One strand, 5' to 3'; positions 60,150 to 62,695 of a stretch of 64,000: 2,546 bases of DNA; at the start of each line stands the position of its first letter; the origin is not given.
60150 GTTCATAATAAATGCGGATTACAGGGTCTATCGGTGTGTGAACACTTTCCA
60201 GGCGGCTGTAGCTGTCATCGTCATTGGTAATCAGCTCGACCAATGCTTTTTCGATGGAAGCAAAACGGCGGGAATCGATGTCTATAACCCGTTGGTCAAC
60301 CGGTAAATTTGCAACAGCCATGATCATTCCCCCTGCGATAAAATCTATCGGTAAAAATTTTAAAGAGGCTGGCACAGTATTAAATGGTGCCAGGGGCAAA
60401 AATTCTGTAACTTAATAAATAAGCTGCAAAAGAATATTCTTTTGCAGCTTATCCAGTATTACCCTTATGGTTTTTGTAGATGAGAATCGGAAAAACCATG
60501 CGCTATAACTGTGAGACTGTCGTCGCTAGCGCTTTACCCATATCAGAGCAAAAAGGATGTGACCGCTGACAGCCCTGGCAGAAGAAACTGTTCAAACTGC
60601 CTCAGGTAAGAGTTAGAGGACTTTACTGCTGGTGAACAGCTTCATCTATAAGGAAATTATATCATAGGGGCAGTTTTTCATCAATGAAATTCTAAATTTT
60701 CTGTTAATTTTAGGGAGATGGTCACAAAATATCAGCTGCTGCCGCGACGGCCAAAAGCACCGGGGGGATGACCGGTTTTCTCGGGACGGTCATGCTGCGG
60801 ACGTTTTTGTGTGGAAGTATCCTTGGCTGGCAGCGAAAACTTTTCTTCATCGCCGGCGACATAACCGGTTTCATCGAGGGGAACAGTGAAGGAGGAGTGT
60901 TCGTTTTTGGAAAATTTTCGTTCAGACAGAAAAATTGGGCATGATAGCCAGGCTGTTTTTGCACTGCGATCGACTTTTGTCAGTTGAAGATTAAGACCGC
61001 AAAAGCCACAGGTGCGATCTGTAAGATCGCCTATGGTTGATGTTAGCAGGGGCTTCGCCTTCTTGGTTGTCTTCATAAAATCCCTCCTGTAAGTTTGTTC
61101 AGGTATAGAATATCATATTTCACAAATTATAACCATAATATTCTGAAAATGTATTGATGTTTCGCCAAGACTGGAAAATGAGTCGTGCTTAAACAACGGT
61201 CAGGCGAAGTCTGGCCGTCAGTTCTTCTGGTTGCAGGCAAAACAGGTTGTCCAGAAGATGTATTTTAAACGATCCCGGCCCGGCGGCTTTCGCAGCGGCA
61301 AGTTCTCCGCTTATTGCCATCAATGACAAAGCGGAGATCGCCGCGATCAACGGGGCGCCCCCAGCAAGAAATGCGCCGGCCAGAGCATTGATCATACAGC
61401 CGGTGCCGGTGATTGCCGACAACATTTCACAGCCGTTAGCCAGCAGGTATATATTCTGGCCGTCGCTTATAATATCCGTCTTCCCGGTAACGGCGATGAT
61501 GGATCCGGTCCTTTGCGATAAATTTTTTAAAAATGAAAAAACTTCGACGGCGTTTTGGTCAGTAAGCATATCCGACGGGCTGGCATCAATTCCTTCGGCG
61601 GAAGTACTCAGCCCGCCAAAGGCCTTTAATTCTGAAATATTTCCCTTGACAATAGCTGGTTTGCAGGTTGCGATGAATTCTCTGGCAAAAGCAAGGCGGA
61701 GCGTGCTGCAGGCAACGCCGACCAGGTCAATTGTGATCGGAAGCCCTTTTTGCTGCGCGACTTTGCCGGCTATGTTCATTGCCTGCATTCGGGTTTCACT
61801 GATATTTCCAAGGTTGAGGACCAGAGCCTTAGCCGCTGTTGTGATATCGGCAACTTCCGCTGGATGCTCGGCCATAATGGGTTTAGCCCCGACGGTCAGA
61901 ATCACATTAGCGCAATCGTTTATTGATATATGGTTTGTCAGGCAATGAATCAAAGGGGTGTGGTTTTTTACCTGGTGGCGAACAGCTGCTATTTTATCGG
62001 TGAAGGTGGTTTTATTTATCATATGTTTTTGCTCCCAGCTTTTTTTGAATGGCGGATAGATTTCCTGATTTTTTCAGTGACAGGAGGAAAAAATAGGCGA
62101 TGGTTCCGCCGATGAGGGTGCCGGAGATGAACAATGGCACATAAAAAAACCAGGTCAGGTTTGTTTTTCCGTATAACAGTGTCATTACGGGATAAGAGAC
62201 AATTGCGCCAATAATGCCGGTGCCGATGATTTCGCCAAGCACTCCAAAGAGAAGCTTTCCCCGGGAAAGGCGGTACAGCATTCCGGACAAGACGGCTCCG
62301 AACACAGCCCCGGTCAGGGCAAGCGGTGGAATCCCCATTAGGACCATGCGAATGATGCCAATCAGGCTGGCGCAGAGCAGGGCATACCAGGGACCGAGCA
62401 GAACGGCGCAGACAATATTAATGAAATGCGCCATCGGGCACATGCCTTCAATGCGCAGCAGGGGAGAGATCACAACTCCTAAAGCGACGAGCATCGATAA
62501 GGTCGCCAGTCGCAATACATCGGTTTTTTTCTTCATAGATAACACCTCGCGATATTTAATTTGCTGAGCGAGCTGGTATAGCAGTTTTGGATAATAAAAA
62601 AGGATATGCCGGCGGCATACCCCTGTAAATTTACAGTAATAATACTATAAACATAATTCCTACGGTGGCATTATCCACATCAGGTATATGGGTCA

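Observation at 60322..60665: Unrecognised structured RNA family present three times in this window; copy 3 forms the leader of a GHKL ATPase gene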

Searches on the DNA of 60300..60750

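Call 5: search_rna_families(source=window, start=60300, end=60750, threshold=evalue, max_evalue=10, show_alignments=3)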
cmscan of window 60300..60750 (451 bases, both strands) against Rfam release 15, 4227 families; matches with E-value up to 10: 7.
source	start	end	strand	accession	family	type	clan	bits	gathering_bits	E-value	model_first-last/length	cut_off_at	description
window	60414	60453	-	RF04343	Plastid-psbA-2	Cis-reg;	CL00153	24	55.8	0.028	1-60/60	no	Plastid-psbA-2 3UTR RNA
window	60600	60687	-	RF01574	DdR6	Gene; snRNA; snoRNA; CD-box;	-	21.7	90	0.31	1-86/86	no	Dictyostelium snoRNA DdR6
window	60586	60641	-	RF02340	DENV_SLA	Cis-reg;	CL00129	18.6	50.5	0.7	1-72/72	no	Dengue virus SLA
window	60573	60654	-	RF04023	MIR1314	Gene; miRNA;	-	18.1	108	0.49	1-104/104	no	MIR1314 microRNA precursor family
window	60421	60450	-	RF03940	MIR9563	Gene; miRNA;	-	15.9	90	3.5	1-127/127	no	MIR9563 microRNA precursor family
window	60415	60532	-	RF00111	SdsR_RyeB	Gene; sRNA;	CL00105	15.1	38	5.5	1-100/100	no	SdsR_RyeB RNA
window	60392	60474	-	RF00920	MIR444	Gene; miRNA;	-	12.8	110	9.1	1-116/116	no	MIR444 microRNA precursor family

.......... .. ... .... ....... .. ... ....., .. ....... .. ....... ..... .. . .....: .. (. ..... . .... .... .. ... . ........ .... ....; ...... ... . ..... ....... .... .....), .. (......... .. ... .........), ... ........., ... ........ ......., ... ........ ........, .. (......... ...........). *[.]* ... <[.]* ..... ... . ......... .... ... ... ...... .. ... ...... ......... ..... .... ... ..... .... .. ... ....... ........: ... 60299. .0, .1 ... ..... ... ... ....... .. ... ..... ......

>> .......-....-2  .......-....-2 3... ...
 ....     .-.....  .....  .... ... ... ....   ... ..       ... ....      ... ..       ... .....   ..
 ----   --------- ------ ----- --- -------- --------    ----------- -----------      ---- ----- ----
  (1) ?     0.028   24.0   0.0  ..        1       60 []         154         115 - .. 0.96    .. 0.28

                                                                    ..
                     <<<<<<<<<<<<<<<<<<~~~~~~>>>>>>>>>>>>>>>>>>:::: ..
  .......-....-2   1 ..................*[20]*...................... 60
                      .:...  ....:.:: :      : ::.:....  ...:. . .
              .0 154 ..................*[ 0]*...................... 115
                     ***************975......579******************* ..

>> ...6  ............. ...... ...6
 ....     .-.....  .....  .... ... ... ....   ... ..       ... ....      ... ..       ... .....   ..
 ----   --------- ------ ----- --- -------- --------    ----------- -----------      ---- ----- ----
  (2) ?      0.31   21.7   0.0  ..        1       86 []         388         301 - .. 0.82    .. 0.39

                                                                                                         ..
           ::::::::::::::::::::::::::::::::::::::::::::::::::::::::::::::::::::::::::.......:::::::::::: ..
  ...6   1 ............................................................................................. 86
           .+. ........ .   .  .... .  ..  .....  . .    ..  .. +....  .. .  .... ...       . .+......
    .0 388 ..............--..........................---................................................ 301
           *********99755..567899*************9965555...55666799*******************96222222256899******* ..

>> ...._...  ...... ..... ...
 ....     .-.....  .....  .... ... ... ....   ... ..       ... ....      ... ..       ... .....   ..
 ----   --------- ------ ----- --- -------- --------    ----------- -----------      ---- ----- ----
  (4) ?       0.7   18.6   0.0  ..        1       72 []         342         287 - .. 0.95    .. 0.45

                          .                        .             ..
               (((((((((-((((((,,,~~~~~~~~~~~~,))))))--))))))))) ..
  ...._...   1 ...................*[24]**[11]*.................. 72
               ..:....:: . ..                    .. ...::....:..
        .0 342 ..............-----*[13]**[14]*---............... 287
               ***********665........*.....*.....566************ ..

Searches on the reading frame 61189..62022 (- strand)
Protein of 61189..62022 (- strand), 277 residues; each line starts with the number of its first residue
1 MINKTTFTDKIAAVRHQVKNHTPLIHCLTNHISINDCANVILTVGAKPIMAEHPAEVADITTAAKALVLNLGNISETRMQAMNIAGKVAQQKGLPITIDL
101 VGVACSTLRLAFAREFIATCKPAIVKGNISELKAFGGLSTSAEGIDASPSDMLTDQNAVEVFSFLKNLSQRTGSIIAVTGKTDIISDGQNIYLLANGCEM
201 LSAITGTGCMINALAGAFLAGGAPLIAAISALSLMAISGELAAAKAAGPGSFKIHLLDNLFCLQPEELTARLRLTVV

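Call 23: search_protein_families(library=pfam, proteins=[window:61189-62022:-], max_evalue=0.01)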
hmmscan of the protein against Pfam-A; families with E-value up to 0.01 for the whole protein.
window:61189-62022:- (277 aa): 1 family
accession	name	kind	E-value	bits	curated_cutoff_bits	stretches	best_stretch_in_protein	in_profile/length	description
PF02110.20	HK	-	3.3e-65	220.3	27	1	16-265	2-246/247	Hydroxyethylthiazole kinase family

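Call 69: find_encoding_contigs(protein=window:61189-62022:-, flank=10000, max_places=5)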
Protein window:61189-62022:- (277 aa): 19 contigs read that carry it; 5 places shown.
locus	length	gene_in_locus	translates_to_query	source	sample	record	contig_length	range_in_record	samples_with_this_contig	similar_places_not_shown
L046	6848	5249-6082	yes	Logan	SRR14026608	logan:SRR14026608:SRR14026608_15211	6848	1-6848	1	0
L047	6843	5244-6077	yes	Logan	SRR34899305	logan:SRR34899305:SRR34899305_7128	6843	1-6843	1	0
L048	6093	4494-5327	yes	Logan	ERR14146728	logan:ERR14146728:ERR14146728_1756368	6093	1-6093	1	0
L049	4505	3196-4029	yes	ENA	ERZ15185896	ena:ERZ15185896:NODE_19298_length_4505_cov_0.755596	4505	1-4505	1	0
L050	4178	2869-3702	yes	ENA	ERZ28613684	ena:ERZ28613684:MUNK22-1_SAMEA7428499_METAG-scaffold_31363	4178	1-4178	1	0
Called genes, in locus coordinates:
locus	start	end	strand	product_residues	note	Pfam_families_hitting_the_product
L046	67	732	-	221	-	PF00027:cNMP_binding, PF13545:HTH_Crp_2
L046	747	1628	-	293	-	PF03313:SDH_alpha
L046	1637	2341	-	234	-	PF03315:SDH_beta, PF01842:ACT, PF22629:ACT_AHAS_ss (weak)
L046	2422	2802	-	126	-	PF06397:Desulfoferrod_N, PF01880:Desulfoferrodox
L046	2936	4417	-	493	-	PF00485:PRK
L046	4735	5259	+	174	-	PF09512:ThiW, PF12822:ECF_trnsprt (weak)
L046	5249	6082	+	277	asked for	PF02110:HK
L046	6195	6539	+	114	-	-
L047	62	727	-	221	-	PF00027:cNMP_binding, PF13545:HTH_Crp_2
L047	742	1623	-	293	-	PF03313:SDH_alpha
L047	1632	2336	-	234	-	PF03315:SDH_beta, PF01842:ACT, PF22629:ACT_AHAS_ss (weak)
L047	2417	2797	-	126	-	PF06397:Desulfoferrod_N, PF01880:Desulfoferrodox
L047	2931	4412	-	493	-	PF00485:PRK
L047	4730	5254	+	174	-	PF09512:ThiW, PF12822:ECF_trnsprt (weak)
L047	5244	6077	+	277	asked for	PF02110:HK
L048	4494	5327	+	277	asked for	PF02110:HK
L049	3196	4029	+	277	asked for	PF02110:HK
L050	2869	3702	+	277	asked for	PF02110:HK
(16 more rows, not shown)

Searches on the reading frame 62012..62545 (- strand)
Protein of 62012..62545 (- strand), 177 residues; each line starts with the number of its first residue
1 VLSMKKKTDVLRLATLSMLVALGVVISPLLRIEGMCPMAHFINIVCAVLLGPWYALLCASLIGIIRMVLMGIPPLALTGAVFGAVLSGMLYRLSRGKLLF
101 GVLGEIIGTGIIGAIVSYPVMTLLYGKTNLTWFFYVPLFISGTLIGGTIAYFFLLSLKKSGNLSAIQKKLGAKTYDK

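Call 68: find_encoding_contigs(protein=window:62012-62545:-, flank=10000, max_places=5)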
Protein window:62012-62545:- (177 aa): no gene with exactly this product is on record in the collection.
